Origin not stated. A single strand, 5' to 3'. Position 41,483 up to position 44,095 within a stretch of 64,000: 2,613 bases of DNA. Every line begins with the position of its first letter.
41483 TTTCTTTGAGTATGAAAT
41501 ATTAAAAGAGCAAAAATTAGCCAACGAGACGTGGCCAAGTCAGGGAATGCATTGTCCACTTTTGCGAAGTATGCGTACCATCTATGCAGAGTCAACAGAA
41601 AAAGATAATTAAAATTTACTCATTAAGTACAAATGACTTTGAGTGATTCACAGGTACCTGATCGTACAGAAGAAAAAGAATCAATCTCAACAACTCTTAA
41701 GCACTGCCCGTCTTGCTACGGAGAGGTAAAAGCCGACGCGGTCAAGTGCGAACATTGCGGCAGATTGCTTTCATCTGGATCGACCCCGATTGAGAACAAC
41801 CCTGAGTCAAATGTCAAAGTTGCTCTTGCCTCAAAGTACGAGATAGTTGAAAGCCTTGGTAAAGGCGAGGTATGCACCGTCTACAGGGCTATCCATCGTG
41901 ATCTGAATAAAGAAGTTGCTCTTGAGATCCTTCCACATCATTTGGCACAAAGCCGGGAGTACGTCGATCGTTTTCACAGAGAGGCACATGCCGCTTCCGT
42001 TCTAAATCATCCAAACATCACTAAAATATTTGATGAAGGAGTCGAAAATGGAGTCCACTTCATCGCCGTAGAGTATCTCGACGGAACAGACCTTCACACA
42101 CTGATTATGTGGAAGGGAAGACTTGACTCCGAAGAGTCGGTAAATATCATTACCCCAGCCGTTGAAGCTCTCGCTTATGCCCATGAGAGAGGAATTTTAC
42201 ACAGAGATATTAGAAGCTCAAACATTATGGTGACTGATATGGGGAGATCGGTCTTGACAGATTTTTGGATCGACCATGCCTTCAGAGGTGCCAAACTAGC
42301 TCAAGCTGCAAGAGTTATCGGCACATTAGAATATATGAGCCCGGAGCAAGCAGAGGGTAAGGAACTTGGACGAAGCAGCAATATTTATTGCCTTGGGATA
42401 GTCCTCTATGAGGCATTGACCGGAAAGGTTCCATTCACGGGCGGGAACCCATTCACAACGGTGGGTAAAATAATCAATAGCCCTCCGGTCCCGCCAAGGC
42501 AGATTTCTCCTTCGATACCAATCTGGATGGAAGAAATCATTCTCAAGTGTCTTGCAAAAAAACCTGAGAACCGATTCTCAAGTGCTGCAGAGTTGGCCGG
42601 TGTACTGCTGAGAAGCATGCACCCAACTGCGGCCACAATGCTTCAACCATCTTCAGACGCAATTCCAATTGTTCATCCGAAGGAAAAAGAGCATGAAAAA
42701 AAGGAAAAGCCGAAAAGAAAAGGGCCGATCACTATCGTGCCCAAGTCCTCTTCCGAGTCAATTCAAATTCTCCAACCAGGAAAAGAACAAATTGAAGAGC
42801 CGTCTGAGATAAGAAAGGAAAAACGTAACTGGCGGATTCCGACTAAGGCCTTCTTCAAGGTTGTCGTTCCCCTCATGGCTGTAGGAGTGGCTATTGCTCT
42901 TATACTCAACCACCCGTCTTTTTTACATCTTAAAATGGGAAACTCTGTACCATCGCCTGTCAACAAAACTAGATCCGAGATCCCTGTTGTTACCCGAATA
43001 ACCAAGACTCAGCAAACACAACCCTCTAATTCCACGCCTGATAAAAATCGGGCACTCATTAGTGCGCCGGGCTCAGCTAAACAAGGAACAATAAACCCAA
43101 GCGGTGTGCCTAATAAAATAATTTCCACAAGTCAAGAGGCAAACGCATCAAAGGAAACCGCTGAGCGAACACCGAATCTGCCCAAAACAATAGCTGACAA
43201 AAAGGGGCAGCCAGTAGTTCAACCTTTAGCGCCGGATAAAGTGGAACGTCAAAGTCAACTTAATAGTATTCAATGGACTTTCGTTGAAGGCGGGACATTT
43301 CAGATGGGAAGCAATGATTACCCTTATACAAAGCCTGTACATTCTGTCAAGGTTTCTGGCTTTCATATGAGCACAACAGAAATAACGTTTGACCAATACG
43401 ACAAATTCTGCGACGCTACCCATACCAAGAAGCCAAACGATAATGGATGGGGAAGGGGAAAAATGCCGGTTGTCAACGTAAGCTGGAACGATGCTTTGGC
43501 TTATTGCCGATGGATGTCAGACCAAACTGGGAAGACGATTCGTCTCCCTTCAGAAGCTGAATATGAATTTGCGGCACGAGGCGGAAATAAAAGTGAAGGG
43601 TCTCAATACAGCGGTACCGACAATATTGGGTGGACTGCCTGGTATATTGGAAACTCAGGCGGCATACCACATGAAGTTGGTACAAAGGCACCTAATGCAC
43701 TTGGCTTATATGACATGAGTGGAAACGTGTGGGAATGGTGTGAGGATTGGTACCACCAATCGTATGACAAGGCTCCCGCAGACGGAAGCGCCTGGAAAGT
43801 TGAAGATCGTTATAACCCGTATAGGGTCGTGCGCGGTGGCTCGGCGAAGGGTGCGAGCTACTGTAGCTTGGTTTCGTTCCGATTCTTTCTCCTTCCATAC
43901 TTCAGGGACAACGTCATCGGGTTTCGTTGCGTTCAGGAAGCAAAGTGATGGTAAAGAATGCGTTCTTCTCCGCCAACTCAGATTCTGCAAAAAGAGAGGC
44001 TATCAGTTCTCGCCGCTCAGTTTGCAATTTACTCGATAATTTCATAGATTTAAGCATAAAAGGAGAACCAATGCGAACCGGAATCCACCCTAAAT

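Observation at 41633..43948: Receptor-like zinc-ribbon / kinase / TM / FGE-sulfatase fusion whose kinase domain looks catalytically dead (predicted pseudokinase)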

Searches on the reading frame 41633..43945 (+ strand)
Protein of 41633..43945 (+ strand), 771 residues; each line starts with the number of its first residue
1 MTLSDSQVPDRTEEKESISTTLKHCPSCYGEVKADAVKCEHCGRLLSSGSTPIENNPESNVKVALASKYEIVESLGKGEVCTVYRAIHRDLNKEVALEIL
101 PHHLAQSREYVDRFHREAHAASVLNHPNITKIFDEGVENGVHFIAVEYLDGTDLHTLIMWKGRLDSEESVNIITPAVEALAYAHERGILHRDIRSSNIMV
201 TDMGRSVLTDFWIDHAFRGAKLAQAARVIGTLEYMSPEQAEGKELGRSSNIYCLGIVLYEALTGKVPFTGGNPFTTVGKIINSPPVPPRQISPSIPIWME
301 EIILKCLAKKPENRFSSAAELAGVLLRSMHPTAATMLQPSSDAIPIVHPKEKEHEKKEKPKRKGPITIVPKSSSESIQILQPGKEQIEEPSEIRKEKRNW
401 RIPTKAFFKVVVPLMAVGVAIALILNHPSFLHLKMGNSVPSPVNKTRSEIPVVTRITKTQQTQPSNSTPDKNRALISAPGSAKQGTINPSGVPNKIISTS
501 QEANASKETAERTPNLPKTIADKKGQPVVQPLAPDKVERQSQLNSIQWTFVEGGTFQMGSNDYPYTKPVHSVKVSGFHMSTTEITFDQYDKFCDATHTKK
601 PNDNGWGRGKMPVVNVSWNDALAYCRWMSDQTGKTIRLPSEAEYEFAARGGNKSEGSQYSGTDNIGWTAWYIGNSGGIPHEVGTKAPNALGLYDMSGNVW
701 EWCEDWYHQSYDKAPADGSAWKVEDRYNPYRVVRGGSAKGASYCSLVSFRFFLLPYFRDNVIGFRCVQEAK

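Call 3: search_protein_families(library=pfam, proteins=[window:41633-43945:+], max_evalue=0.1)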
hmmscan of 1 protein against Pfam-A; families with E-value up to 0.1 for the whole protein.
window:41633-43945:+ (771 aa): 8 families
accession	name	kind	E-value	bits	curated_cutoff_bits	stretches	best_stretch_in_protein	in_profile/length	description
PF03781.23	FGE-sulfatase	-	5.6e-53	180.6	23.3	1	548-767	5-254/255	Sulfatase-modifying factor enzyme 1-like domain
PF00069.31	Pkinase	-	2.5e-42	145.5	31.7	1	69-317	1-254/263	Protein kinase domain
PF07714.23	PK_Tyr_Ser-Thr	-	1.6e-27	96.9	23.1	1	71-316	3-250/258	Protein tyrosine and serine/threonine kinase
PF17667.7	Pkinase_fungal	-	6.1e-05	22.4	24.1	1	172-239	291-364/387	Fungal protein kinase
PF01636.29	APH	-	0.00022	21.5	23.2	0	101-182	29-106/239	Phosphotransferase enzyme family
PF10571.15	UPF0547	-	0.0012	19.3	29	1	23-43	1-21/26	Uncharacterised protein family UPF0547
PF12773.13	DZR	-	0.052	14.2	27.3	0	23-43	25-45/45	Double zinc ribbon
PF13248.11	Zn_ribbon_3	-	0.069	13.1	27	0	24-44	4-24/26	zinc-ribbon domain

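Call 4: search_protein_families(library=ncbifam, proteins=[window:41633-43945:+], max_evalue=0.1)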
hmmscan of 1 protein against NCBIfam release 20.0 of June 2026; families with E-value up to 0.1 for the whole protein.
window:41633-43945:+ (771 aa): 27 families (the best 25 are shown)
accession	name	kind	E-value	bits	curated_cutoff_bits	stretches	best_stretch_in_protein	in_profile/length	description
NF033483.0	PknB_PASTA_kin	equivalog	6.8e-92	309.3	450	1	64-451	4-379/563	Stk1 family PASTA domain-containing Ser/Thr kinase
NF052427.1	StpK7MSMEG_1200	equivalog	1.2e-52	179.2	900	1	68-349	8-289/601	serine/threonine protein kinase StpK7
NF047741.1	antiphage_MADS6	equivalog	1.1e-42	146.4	460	2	164-349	296-473/612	methylation-associated defense system protein kinase MAD6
NF009651.0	PRK13184.1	equivalog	3.1e-33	114.8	839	1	68-322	3-284/932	serine/threonine-protein kinase PknD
TIGR03903.1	TOMM_kin_cyc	equivalog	1.3e-31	109.4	705.75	1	92-322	3-241/1267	TOMM system kinase/cyclase fusion protein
TIGR03525.2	GldK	equivalog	1.1e-29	103.9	350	2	611-769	220-406/408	T9SS ring complex lipoprotein PorK/GldK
NF051459.1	pyoverdine_PvdO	equivalog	1.3e-27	96.6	500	1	577-769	71-279/280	dihydropyoverdine dehydrogenase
NF053615.1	SerThrKinAfsKStmc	equivalog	3.1e-24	85.7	1300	1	69-529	15-455/809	protein serine/threonine kinase AfsK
NF038150.1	lanthi_synth_IV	equivalog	4.8e-22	78.1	650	1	56-348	178-460/851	class IV lanthionine synthetase LanL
TIGR03440.2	egtB_TIGR03440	equivalog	5.8e-21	75.1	360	2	610-766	273-412/413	ergothioneine biosynthesis protein EgtB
NF041186.1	SenA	equivalog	4.3e-19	69.2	420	2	610-767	270-381/382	selenoneine synthase SenA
NF033442.0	BREX_PglW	equivalog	1.3e-12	46.4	990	1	67-323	204-481/1391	BREX system serine/threonine kinase PglW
TIGR04344.1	ovoA_Nterm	equivalog_domain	5.2e-12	45.4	400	1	614-765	298-442/444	5-histidylcysteine sulfoxide synthase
TIGR02171.1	Fb_sc_TIGR02171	subfamily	7.5e-11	40.8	544.35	1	633-742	156-252/912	TIGR02171 family lipoprotein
TIGR03524.1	GldJ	equivalog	1.7e-09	36.9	458.2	1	665-714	324-372/559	gliding motility lipoprotein GldJ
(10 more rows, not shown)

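Call 5: search_solved_structures(query=window:41633-43945:+, show_alignments=3, max_evalue=0.00001)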
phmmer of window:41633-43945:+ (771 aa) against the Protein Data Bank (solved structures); distinct sequences matched with E-value up to 0.00001: 2009 (the best 60 are shown).
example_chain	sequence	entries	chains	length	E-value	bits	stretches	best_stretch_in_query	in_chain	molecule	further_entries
1o6y_A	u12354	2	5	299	2.9e-54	187.9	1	62-327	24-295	SERINE/THREONINE-PROTEIN KINASE PKNB | Probable serine/threonine-protein kinase pknB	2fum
1mru_A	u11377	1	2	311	3e-54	187.9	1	65-328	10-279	Probable serine/threonine-protein kinase pknB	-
5u94_A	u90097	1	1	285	4e-54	187.4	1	65-327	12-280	Serine/threonine-protein kinase PknB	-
6b2p_A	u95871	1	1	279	4.5e-54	187.3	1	65-327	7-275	Serine/threonine-protein kinase PknB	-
3ori_A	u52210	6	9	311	2.1e-53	185.1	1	65-328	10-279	Serine/threonine protein kinase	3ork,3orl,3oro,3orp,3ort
6i2p_A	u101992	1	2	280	2.7e-53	184.7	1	65-327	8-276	Serine/threonine-protein kinase PknB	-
3orm_A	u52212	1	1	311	3.4e-53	184.4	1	65-328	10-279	Serine/threonine protein kinase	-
3f61_A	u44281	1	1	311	3.9e-53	184.2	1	65-328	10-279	Serine/threonine-protein kinase pknB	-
3f69_A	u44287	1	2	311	4e-53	184.2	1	65-328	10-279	Serine/threonine-protein kinase pknB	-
9ru3_A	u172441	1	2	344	7.4e-50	173.3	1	65-329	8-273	Serine/threonine-protein kinase StkP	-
9ruk_A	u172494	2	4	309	1.2e-49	172.6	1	65-323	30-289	Serine/threonine-protein kinase StkP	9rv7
9ruj_A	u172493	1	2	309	3e-48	168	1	65-323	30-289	Serine/threonine-protein kinase StkP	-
6b2q_A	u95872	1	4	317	5.5e-45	157.2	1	58-325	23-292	Serine/threonine-protein kinase PknA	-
4x3f_A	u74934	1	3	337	1e-44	156.4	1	60-346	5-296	Serine/threonine-protein kinase PknA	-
9tmq_A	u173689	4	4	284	1.9e-44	155.4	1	60-323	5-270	Serine/threonine-protein kinase PknA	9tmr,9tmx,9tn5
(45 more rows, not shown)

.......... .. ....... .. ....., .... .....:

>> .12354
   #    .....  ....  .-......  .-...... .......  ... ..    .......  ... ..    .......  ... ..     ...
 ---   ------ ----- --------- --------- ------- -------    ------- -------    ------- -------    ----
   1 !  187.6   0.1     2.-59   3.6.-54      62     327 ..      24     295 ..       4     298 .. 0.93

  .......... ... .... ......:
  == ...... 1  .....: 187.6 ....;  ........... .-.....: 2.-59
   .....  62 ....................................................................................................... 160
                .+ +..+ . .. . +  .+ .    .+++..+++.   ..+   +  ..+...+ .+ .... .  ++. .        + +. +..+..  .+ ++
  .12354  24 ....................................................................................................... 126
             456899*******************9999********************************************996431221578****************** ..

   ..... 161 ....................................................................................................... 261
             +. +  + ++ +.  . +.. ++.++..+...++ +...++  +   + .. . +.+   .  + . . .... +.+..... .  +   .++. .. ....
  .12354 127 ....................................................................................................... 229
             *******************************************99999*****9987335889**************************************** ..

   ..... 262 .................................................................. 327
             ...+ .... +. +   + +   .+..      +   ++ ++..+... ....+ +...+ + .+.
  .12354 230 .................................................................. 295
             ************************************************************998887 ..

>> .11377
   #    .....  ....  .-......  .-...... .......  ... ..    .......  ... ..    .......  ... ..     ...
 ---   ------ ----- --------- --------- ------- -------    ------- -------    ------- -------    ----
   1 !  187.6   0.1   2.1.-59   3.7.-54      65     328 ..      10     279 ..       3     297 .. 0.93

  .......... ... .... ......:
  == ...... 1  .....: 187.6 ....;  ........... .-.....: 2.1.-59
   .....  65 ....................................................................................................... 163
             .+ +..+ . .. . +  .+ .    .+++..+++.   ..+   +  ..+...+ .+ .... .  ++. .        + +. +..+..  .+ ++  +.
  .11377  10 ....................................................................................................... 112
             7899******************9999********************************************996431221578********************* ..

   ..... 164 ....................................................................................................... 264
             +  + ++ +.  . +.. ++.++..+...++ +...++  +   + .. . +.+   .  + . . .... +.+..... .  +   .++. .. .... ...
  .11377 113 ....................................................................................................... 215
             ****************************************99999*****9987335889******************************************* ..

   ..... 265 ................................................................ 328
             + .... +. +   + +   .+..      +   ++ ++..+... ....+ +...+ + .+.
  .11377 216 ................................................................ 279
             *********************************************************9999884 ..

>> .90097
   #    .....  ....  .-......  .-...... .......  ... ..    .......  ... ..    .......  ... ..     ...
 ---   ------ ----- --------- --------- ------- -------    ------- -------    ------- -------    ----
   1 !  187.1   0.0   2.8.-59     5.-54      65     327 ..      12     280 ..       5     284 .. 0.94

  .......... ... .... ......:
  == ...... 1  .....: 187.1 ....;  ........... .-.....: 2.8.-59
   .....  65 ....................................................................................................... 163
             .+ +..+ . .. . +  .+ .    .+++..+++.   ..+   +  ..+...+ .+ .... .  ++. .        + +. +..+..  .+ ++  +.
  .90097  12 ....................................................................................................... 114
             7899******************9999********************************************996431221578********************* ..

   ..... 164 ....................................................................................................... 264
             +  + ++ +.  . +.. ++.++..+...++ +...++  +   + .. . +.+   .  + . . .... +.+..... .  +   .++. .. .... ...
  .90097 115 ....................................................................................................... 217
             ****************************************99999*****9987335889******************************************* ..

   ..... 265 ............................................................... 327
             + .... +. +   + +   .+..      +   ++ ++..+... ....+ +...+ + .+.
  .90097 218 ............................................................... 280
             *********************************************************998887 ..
